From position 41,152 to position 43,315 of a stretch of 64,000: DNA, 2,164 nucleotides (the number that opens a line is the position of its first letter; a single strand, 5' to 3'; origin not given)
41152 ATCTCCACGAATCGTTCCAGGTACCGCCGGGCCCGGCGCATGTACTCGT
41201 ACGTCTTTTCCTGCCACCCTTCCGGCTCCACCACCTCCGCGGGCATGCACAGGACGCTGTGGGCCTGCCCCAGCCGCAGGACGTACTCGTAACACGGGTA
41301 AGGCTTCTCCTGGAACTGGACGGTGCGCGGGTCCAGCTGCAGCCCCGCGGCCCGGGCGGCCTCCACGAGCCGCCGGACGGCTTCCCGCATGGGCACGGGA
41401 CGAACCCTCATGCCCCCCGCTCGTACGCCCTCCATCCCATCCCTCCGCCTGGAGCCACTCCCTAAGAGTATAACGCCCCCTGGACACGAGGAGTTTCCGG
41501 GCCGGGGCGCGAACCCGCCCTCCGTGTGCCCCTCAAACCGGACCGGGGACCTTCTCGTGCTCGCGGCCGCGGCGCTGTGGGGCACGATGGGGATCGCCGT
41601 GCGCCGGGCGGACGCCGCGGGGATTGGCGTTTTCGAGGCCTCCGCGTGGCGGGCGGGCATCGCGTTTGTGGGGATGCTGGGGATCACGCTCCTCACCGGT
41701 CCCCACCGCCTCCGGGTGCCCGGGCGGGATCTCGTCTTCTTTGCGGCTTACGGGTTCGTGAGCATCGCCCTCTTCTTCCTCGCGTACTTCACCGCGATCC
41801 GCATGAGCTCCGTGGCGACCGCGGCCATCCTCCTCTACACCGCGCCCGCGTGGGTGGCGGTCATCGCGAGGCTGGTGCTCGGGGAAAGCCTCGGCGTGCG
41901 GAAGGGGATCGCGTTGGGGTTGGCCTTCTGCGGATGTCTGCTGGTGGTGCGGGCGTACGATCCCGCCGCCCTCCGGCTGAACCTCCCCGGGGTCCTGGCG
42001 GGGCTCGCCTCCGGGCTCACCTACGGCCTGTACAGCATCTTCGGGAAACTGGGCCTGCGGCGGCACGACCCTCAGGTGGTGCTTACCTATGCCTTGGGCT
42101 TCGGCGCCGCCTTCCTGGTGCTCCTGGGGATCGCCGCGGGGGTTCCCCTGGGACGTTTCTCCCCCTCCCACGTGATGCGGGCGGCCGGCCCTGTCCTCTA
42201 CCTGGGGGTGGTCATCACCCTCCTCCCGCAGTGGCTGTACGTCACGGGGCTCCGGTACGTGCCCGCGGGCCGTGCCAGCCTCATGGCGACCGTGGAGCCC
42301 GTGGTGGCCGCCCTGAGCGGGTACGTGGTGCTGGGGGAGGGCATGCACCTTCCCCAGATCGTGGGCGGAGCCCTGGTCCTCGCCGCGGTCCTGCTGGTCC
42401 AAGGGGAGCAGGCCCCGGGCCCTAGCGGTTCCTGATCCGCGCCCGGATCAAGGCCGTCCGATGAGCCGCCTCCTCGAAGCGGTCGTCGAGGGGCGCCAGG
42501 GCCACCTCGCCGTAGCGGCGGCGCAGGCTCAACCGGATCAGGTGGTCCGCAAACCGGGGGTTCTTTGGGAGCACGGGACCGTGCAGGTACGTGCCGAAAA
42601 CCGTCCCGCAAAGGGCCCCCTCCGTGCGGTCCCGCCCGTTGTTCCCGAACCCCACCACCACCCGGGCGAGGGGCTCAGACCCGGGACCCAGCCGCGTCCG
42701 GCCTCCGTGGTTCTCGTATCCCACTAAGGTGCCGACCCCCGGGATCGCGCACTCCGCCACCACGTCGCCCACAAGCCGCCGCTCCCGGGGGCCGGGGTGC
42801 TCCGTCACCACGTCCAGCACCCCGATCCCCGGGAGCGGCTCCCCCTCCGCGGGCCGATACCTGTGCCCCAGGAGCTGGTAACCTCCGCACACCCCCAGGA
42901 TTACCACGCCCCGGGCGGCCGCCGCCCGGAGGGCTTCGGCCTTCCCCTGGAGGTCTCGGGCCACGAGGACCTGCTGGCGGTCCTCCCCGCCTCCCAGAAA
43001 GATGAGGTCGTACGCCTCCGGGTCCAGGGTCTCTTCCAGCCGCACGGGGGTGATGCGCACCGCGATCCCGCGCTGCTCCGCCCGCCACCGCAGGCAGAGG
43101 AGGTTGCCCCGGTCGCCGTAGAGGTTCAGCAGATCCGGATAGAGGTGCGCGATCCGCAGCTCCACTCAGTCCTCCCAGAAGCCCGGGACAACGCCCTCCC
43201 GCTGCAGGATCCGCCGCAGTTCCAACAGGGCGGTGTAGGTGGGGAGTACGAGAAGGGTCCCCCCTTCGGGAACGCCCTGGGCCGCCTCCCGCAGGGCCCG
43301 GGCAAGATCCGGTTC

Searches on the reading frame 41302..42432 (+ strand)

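Call 60: search_protein_families(library=pfam, proteins=[window:41302-42432:+], max_evalue=0.00001)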
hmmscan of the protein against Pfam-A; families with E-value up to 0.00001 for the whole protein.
window:41302-42432:+ (377 aa): 1 family
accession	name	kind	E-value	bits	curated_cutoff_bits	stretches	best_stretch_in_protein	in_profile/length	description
PF00892.27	EamA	-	6.4e-47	159.7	28.2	2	229-366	2-133/135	EamA-like transporter family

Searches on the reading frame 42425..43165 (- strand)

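Call 61: search_protein_families(library=pfam, proteins=[window:42425-43165:-], max_evalue=0.00001)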
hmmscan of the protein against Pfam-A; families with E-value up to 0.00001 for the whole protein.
window:42425-43165:- (247 aa): 1 family
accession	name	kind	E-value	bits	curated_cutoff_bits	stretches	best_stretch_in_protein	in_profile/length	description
PF07685.20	GATase_3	-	3.1e-41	141.6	27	1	4-202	1-195/196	CobB/CobQ-like glutamine amidotransferase domain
